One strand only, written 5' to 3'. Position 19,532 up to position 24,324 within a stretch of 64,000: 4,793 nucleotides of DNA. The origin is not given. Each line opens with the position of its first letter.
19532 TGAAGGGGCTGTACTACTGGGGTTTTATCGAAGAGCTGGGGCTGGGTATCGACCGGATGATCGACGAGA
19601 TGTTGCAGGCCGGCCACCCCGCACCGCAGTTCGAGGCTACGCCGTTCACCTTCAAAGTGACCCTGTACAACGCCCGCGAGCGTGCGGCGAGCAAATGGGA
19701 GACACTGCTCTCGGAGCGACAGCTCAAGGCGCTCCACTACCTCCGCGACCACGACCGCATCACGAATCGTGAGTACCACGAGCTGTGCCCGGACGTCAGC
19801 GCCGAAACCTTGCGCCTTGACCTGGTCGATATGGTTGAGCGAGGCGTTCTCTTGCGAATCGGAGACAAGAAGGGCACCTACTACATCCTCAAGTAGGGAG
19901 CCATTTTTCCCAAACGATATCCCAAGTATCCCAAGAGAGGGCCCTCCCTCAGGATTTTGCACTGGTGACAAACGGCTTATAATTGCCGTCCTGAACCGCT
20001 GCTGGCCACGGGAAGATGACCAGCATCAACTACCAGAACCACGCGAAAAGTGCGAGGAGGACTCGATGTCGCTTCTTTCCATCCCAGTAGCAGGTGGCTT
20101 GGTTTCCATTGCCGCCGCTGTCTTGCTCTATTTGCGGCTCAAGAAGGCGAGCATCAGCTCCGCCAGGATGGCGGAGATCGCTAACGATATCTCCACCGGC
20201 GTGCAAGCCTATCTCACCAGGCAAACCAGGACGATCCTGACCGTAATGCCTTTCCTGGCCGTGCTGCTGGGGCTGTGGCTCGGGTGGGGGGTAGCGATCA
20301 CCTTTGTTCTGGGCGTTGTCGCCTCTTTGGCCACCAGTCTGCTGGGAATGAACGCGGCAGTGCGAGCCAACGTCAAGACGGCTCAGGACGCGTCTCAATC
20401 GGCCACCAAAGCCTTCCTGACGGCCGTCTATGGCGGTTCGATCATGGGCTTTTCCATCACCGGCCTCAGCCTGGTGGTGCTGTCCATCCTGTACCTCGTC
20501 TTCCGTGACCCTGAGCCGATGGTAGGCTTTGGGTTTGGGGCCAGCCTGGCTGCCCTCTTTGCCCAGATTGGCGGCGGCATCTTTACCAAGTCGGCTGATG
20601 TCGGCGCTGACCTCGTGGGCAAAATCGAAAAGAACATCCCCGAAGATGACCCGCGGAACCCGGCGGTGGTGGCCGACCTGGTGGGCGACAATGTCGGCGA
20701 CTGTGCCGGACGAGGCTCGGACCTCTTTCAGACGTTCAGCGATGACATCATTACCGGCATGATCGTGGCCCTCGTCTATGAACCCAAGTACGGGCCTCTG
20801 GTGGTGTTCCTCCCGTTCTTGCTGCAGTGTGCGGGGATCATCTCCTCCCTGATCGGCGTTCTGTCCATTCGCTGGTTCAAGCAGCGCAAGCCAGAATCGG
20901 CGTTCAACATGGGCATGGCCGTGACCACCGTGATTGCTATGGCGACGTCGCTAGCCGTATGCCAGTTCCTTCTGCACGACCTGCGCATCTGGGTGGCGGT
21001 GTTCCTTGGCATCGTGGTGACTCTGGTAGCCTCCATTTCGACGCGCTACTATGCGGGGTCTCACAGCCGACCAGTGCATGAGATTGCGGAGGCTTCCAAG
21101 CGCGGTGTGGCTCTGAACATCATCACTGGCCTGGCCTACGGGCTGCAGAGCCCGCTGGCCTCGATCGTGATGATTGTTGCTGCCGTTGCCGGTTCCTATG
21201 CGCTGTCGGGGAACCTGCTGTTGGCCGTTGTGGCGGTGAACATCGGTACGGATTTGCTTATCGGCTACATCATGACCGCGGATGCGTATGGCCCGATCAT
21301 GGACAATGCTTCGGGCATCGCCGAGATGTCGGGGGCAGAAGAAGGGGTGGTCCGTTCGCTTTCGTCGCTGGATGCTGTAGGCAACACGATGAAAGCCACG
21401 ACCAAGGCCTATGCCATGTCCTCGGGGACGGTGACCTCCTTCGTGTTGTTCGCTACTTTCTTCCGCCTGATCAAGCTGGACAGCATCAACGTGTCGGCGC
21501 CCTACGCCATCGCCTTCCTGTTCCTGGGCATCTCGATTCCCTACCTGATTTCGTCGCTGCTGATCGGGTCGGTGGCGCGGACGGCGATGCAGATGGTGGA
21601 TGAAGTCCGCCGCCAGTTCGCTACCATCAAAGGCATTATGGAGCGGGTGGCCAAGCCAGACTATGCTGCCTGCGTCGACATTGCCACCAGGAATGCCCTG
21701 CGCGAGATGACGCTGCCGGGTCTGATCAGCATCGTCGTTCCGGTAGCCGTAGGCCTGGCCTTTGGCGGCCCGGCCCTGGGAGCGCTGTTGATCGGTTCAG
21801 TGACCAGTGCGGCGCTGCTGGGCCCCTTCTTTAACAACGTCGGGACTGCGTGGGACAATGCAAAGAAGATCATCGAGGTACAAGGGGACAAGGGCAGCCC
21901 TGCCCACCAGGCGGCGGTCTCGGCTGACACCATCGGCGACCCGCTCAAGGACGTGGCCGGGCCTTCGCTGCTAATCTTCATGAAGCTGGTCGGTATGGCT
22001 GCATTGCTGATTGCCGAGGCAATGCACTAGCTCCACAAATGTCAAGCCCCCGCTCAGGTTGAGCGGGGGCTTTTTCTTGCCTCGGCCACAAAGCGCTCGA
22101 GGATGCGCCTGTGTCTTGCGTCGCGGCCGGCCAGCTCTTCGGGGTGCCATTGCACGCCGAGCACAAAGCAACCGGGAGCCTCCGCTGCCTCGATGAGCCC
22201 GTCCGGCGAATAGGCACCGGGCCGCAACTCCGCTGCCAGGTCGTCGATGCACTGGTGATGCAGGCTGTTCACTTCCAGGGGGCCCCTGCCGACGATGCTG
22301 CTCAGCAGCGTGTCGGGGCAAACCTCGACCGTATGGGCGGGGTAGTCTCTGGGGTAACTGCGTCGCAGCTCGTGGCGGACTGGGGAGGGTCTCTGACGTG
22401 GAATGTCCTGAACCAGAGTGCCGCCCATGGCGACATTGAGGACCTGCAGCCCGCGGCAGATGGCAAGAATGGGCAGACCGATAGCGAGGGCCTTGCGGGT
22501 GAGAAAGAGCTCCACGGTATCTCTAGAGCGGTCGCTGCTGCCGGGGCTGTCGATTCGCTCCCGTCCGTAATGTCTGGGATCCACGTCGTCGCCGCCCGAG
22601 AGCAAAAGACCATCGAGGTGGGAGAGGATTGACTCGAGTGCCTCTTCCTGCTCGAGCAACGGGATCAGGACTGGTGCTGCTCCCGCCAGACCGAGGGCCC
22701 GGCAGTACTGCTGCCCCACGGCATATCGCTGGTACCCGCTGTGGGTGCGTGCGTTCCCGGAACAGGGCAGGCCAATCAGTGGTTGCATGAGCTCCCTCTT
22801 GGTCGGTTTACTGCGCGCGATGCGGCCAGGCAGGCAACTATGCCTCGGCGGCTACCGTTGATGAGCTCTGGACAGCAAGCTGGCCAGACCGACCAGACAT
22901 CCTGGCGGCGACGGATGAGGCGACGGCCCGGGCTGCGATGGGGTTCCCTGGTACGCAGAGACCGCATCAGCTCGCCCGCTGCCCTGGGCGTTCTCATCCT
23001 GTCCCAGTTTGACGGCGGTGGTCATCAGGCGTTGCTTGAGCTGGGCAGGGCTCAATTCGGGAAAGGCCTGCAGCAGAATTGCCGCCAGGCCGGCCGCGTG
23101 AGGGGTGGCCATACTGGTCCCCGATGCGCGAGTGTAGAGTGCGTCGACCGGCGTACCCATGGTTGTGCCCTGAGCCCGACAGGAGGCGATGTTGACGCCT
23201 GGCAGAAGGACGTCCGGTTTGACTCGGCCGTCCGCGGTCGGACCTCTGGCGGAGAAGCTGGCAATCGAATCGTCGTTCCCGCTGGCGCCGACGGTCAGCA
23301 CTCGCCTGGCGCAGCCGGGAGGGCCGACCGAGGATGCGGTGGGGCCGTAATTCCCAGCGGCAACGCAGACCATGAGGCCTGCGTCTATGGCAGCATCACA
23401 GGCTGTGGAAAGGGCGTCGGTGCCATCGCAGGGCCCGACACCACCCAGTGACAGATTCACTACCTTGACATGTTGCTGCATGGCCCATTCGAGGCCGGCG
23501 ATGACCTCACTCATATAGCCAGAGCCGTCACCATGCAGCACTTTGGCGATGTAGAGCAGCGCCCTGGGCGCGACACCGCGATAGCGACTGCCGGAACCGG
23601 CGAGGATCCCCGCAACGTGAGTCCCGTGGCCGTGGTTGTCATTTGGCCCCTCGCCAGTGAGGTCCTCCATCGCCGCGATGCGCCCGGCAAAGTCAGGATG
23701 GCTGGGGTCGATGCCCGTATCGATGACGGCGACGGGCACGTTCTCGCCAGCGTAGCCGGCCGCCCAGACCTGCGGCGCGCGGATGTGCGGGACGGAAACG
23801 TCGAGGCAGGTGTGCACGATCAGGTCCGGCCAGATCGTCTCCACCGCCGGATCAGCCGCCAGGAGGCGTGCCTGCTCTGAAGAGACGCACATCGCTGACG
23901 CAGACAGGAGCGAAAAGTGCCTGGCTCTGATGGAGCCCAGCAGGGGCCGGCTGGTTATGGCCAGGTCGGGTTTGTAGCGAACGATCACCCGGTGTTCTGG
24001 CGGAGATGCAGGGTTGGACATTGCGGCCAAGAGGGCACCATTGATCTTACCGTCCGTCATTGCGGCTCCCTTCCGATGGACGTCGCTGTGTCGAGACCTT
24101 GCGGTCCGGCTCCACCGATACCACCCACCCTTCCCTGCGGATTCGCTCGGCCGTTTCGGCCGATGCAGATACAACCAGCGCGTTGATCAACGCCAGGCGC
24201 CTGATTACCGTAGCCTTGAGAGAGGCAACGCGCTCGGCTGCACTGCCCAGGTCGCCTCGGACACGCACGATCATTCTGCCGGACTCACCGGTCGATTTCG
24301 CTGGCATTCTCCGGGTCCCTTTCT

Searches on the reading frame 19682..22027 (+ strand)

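Call 39: search_protein_families(library=pfam, proteins=[window:19682-22027:+], max_evalue=0.00001)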
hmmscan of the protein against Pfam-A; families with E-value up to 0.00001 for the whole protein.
window:19682-22027:+ (782 aa): 1 family
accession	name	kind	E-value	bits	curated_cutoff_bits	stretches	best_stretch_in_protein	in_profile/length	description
PF03030.21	H_PPase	-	1.3e-203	678.7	29.7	1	141-777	2-645/645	Inorganic H+ pyrophosphatase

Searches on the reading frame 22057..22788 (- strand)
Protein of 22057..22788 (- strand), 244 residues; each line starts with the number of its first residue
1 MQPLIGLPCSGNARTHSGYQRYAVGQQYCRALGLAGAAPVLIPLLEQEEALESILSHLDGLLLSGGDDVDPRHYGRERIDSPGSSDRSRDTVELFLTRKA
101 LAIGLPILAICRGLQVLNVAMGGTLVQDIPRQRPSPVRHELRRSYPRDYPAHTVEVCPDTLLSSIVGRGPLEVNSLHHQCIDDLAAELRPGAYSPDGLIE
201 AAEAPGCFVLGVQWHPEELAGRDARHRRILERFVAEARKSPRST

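Call 39: search_protein_families(library=pfam, proteins=[window:22057-22788:-], max_evalue=0.00001)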
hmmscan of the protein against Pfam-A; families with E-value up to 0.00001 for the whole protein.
window:22057-22788:- (244 aa): 2 families
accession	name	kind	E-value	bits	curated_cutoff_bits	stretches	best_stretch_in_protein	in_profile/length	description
PF07722.19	Peptidase_C26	-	9.4e-65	218.9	20.5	1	3-217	1-219/219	Peptidase C26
PF00117.34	GATase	-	4.2e-11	43.3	22.8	1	81-223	49-178/190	Glutamine amidotransferase class-I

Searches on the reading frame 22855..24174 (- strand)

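Call 39: search_protein_families(library=pfam, proteins=[window:22855-24174:-], max_evalue=0.00001)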
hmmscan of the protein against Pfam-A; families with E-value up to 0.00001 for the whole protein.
window:22855-24174:- (440 aa): 1 family
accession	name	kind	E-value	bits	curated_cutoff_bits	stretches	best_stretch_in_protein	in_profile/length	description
PF00082.27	Peptidase_S8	-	6.9e-65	219.6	21.8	1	143-400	1-288/288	Subtilase family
